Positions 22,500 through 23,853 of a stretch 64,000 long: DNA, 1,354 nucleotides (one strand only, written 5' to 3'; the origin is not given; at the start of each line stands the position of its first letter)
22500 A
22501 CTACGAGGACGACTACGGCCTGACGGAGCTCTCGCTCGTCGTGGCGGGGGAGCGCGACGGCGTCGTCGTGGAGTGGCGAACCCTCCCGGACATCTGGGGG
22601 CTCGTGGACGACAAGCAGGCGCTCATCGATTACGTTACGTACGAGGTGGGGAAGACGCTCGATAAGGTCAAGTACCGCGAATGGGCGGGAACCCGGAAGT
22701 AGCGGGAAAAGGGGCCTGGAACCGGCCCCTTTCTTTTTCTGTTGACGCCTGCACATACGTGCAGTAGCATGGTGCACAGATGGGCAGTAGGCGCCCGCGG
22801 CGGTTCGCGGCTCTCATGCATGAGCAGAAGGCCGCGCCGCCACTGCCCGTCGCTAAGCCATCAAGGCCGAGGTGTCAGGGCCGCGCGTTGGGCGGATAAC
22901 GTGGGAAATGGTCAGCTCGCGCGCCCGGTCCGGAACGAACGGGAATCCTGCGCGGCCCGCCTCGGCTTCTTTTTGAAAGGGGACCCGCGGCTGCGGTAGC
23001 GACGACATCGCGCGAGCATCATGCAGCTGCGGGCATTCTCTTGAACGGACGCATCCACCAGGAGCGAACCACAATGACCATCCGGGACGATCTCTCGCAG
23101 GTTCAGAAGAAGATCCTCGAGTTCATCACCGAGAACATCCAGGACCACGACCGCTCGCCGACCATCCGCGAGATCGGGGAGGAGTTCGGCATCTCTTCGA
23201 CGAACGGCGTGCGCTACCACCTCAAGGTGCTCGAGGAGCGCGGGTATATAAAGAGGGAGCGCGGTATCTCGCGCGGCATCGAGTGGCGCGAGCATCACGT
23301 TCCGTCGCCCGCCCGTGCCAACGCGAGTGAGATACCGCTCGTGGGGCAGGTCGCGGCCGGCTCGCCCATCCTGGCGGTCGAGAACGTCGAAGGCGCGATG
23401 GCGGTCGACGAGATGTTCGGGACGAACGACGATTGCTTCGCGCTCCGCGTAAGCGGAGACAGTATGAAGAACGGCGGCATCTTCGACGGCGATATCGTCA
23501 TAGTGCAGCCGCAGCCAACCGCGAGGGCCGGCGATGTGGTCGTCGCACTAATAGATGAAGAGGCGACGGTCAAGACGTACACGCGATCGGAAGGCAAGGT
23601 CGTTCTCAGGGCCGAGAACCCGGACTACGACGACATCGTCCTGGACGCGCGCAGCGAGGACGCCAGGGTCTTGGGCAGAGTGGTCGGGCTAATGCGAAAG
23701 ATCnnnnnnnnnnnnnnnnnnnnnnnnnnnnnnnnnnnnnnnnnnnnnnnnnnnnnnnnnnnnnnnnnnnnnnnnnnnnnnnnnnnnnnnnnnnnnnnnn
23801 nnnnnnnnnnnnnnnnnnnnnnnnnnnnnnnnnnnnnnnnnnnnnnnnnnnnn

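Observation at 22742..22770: Fibrobacter-type LexA box sits inside a near-consensus promoter in front of lexA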

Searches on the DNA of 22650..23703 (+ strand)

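Call 6: search_rna_families(source=window, start=22650, end=23150, threshold=evalue, max_evalue=10, show_alignments=2)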
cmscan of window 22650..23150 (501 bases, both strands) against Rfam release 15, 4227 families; matches with E-value up to 10: 12.
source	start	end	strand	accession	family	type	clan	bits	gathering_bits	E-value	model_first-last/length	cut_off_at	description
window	23091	23134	-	RF00153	SNORD62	Gene; snRNA; snoRNA; CD-box;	CL00068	19.1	39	0.54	1-86/86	no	Small nucleolar RNA SNORD62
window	22703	22741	+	RF03610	mir-H7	Gene; miRNA;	CL00141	19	94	1.2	1-69/69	no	mir-H7 microRNA precursor family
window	22682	22755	+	RF03253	mir-4654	Gene; miRNA;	-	17.2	87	1.6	1-76/76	no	mir-4654 microRNA precursor family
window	22706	22824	-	RF00082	SraG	Gene; sRNA;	-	16.9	50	2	1-177/177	no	SraG RNA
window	22695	22740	+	RF03847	mir-1538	Gene; miRNA;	-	15.7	78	3.3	1-58/58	no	mir-1538 microRNA precursor family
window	22780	22871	+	RF03184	mir-1250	Gene; miRNA;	-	14.9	80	6.5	1-104/104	no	mir-1250 microRNA precursor family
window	22669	22738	+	RF02353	BjrC68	Gene; sRNA;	-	14.8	39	0.36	1-82/82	no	Bradyrhizobiaceae sRNA BjrC68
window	23093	23134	-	RF00212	SNORD38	Gene; snRNA; snoRNA; CD-box;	CL00051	14.7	44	7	1-70/70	no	Small nucleolar RNA SNORD38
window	22708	22739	+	RF00489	ctRNA_p42d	Gene; antisense;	-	14.6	50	4.1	1-46/46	no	ctRNA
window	22697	22748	+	RF00649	mir-128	Gene; miRNA;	-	14.5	49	1.8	1-83/83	no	mir-128 microRNA precursor family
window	22706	22740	-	RF02880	MH_s15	Gene; sRNA;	-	10.6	123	2.8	14-48/277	no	Mesorhizobail RNA 15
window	22697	22738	+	RF02880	MH_s15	Gene; sRNA;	-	10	123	4.3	11-52/277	no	Mesorhizobail RNA 15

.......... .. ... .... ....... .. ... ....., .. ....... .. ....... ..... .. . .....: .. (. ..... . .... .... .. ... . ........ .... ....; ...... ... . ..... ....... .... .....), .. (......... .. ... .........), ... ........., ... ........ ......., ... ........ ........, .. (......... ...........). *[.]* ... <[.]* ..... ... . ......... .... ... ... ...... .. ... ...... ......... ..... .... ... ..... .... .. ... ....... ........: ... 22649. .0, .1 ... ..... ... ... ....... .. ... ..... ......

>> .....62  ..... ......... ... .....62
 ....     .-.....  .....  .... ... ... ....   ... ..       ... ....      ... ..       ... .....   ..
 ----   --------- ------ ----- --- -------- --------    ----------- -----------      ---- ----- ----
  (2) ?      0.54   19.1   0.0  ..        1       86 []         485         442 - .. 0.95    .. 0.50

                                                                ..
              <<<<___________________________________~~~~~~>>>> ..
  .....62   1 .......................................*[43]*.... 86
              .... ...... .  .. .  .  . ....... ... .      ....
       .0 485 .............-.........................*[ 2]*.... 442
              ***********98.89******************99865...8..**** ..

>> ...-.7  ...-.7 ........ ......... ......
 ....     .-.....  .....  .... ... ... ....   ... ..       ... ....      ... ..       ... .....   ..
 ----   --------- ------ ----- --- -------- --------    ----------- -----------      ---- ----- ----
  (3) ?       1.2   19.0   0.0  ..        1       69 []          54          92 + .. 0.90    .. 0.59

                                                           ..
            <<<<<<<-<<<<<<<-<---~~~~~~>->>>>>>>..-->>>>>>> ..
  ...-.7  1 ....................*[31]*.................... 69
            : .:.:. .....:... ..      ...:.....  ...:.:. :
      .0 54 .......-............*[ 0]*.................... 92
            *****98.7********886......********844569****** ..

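Call 41: build_rna_model(alignment_id=A2, structure=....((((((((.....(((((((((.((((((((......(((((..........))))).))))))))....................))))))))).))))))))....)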
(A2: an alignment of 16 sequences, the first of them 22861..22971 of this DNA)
Model R1 built from alignment A2 (16 sequences, 112 columns); structure: as given.
model positions 104; base pairs 30; branch points 0; effective number of sequences 1.04; information 0.589 bits per position. Calibrated on 0.2 Mb of random sequence (short: E-values are rough).
structure used (alignment columns):
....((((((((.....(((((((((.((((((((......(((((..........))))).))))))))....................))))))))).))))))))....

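Call 43: search_with_rna_model(model_id=R1, sources=[window, L001, L002, L003, L004, L005, L006, L007, L008, L009, L010, L011, L012, L013, L014, L015, L016, L017, L018, L019, L020, L021, L022, L023, L024, L025, L026, L027, L028, L029, L030, L031, L032, L033, L034, L035, L036, L037, L038, L039, L040, L041, L042, L043, L044, L045, L046, L047, L048, L049, L050, L051, L052, L053, L054, L055, L056, L057, L058, L059, L060, L061, L062, L063, L064, L065, L066, L067, L068, L069, L070, L071, L072, L073, L074, L075, L076, L077, L078, L079, L080, L081, L082, L083, L084, L085, L086, L087, L088, L089, L090, L091, L092, L093, L094, L095, L096, L097, L098, L099], max_evalue=1)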
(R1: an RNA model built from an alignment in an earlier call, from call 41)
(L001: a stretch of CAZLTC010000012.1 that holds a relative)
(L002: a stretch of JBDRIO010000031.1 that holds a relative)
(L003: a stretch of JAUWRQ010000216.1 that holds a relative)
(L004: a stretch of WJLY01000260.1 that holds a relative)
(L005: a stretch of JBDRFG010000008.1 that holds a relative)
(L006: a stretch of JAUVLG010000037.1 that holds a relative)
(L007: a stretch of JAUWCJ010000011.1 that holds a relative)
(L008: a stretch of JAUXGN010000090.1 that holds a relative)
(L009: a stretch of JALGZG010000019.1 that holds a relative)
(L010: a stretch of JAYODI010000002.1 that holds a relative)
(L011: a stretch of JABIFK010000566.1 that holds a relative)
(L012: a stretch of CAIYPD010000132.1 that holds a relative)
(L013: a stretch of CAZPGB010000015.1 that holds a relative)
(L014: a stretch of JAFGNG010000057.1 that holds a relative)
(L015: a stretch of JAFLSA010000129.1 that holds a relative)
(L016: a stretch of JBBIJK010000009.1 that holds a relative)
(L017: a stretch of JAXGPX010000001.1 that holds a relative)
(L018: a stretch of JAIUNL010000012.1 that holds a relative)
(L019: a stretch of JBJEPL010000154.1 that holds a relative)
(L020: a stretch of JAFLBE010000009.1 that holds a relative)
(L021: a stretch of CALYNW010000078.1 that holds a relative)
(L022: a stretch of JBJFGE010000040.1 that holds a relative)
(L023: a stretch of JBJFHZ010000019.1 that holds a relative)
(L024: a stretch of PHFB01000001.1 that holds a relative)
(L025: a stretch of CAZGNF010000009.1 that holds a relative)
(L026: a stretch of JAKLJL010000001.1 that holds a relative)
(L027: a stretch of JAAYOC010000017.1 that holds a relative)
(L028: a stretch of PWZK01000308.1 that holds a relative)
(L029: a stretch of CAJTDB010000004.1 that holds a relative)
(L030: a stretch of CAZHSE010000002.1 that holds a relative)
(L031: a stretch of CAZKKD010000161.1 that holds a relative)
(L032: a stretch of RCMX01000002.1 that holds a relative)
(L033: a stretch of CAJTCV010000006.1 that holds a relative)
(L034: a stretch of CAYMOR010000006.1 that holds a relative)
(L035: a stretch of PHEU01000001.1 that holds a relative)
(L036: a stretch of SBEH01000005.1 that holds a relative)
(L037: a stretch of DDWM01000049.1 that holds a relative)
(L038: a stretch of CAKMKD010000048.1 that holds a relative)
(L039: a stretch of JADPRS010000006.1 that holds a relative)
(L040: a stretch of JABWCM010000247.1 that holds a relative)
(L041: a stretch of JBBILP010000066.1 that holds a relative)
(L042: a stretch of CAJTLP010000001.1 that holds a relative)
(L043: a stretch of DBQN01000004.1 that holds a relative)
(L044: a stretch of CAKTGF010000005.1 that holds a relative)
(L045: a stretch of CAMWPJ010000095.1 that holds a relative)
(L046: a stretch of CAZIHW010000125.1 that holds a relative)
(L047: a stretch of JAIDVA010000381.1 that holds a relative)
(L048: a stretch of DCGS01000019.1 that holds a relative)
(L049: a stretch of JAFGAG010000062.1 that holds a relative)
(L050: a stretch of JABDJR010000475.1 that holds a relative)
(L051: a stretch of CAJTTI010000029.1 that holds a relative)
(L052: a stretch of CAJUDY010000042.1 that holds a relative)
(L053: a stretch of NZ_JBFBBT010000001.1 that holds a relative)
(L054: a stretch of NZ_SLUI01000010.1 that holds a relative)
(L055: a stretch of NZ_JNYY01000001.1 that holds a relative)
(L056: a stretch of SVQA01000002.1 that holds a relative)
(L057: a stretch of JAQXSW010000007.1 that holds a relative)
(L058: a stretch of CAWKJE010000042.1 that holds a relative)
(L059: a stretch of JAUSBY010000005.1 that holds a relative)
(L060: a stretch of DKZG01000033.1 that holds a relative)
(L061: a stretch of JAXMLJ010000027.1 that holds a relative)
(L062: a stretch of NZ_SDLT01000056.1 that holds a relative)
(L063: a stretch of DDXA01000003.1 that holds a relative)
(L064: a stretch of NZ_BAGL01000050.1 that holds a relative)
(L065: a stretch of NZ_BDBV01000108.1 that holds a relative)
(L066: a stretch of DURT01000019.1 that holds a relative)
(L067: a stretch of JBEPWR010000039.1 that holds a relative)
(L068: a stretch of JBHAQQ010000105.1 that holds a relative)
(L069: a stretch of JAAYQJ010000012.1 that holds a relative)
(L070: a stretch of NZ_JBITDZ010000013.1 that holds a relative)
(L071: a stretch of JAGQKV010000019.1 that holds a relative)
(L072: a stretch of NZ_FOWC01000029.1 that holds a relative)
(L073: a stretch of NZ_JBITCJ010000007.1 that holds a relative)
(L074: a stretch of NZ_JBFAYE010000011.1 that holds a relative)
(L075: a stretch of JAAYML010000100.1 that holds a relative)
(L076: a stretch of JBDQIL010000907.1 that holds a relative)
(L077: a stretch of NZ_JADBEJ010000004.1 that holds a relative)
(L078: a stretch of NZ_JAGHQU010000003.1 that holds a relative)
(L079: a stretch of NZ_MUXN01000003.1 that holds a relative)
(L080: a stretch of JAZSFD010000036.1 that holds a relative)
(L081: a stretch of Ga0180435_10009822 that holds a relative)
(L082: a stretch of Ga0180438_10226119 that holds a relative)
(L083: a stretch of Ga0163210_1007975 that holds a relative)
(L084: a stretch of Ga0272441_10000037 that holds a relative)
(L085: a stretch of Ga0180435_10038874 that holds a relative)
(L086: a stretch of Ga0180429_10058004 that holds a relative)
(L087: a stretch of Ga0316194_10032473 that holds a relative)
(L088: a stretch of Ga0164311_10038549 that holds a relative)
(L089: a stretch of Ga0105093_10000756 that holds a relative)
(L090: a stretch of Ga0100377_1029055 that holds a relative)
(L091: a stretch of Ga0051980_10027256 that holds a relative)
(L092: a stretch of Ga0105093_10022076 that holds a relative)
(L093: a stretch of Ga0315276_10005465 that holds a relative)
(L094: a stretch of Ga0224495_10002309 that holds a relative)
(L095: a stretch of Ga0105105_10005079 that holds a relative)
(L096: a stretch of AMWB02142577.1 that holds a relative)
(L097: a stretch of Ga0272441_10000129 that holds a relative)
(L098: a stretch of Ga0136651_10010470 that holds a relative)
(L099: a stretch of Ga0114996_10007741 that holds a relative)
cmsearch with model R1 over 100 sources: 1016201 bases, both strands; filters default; matches with E-value up to 1: 12.
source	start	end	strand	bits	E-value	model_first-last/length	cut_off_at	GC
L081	3747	3855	+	103.7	1e-20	1-104/104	no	0.66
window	22861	22971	+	102.6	1.9e-20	1-104/104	no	0.68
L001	5869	5979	+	102.1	2.5e-20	1-104/104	no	0.68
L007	5882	5980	+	101.7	3.1e-20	1-104/104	no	0.7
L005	5882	5980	+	101.4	3.5e-20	1-104/104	no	0.7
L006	5882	5980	+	101.2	4.1e-20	1-104/104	no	0.71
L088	1061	1159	+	101.2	4.1e-20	1-104/104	no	0.71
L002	5772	5882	+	100.7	5.4e-20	1-104/104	no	0.67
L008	63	161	+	99.2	1.2e-19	1-104/104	no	0.68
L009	1491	1589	+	99.2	1.2e-19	1-104/104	no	0.68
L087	1821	1919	+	96.9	4.1e-19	1-104/104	no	0.72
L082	490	592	+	76.9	1.9e-14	1-104/104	no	0.78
